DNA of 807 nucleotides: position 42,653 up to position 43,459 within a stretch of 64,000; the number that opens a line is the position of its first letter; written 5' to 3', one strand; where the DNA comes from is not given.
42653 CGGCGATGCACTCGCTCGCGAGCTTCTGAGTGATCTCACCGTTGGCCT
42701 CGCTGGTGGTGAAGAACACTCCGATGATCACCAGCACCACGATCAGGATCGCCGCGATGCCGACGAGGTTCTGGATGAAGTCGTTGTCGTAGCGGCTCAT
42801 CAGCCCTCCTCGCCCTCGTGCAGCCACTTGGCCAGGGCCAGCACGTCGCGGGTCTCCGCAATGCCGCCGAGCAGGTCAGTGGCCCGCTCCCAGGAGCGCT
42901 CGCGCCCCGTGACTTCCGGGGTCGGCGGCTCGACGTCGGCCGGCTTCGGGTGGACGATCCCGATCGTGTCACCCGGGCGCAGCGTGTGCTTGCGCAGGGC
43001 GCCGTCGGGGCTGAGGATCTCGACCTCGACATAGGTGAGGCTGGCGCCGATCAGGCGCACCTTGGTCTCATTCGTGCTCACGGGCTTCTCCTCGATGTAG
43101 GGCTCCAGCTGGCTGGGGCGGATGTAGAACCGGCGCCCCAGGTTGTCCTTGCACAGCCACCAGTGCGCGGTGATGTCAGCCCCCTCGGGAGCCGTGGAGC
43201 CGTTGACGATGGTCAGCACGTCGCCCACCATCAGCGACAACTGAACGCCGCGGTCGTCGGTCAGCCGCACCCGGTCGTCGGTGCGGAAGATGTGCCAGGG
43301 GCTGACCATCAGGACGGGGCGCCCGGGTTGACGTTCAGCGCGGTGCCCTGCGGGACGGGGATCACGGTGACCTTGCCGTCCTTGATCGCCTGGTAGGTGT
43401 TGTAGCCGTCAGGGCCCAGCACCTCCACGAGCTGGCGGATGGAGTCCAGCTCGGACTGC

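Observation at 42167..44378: SPFH-like lipoprotein with a chain of co-translated small membrane proteins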

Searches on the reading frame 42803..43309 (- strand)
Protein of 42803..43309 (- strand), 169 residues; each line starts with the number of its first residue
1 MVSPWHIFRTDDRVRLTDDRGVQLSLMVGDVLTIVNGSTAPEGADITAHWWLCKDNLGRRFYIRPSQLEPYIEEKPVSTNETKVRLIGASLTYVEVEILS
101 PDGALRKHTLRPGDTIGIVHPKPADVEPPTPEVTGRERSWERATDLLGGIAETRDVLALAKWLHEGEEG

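Call 5: search_protein_families(library=pfam, max_evalue=1, proteins=[window:42803-43309:-])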
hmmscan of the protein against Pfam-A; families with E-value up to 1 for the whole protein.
window:42803-43309:- (169 aa): 2 families
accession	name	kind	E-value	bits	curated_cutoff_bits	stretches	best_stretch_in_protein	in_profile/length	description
PF00018.34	SH3_1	-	0.022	14.8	22.9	1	23-59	13-41/48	SH3 domain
PF19944.4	DUF6406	-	0.063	13.9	26.9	1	77-118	15-58/84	Family of unknown function (DUF6406)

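Call 6: search_protein_families(library=phrogs, max_evalue=1, proteins=[window:42803-43309:-])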
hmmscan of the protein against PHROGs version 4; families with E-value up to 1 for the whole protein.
window:42803-43309:- (169 aa): 0 families

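Call 23: search_protein_families(library=padloc, max_evalue=0.1, proteins=[window:42803-43309:-])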
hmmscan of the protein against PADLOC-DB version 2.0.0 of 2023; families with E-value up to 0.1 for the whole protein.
window:42803-43309:- (169 aa): 0 families

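Call 33: search_dna_similar(query=window:42803-43309:-, collection=phages, mode=protein, max_evalue=0.01, max_rows=15)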
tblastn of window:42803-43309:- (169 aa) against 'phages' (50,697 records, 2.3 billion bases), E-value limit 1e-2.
No match.
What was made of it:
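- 42800..43309 (-): orfD, 169 aa. A soluble orphan sitting in a variable slot between the SPFH gene and the small membrane genes. No phage tblastn hit (call 33).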

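Call 56: search_protein_representatives(protein=window:42803-43309:-)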
Query: 169 residues. Proteins with E-value up to 0.001 (for the whole library): 5; up to 1e-10: 1; up to 1e-30: 1. The best 5 are listed.
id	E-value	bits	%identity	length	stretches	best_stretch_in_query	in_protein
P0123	2.9e-110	382.1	100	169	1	1-169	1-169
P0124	3.6e-10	56.1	33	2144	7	17-61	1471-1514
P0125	2.3e-09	53.5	37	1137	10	17-50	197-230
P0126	3.1e-09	53.1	48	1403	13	121-146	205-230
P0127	2.4e-05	40.4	38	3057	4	76-137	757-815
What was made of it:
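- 42800..43309 (-): Only itself plus spurious repeat-protein hits among 1.84 billion representatives (call 56).
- Tried and rejected: orfD: an exhaustive phmmer search of 1.84 billion representatives found only itself plus spurious repeat proteins (call 56).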

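Call 64: predict_structure(protein=window:42803-43309:-)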
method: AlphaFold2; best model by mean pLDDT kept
length: 169 residues; sequences in the alignment: 1
mean_pLDDT: 60.3   pTM: 0.45
mean pLDDT of the five models: 60.3, 47.8, 47.4, 42.7, 36.3
residues with pLDDT >= 90: 0; 70-90: 48; 50-70: 84; < 50: 37
segments of 3 or more residues with pLDDT < 50: 1-3, 37-40, 42-48, 73-80, 119-129
pLDDT, mean of each block of 10 residues (from residue 1): 63 74 72 56 46 65 56 46 72 75 73 54 43 54 56 58 61
secondary structure, 60 per line:
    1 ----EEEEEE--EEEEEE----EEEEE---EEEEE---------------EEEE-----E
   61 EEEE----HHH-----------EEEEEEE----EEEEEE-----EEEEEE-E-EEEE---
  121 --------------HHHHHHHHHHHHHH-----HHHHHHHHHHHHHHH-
elements in order: E5-10 E13-18 E23-27 E31-35 E51-54 E60-64 E83-89 E94-99 E105-110 E114-117 H135-148 H154-168
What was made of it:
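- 42800..43309 (-): The single-sequence AF2 model is poor, pLDDT 60 (call 64).
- Tried and rejected: The single-sequence AF2 model was too poor (pLDDT 60) to justify a fold search (call 64).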

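Call 76: search_protein_families(library=ncbifam, max_evalue=0.1, proteins=[window:42803-43309:-])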
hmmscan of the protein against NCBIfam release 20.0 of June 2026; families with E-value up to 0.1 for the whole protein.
window:42803-43309:- (169 aa): 0 families
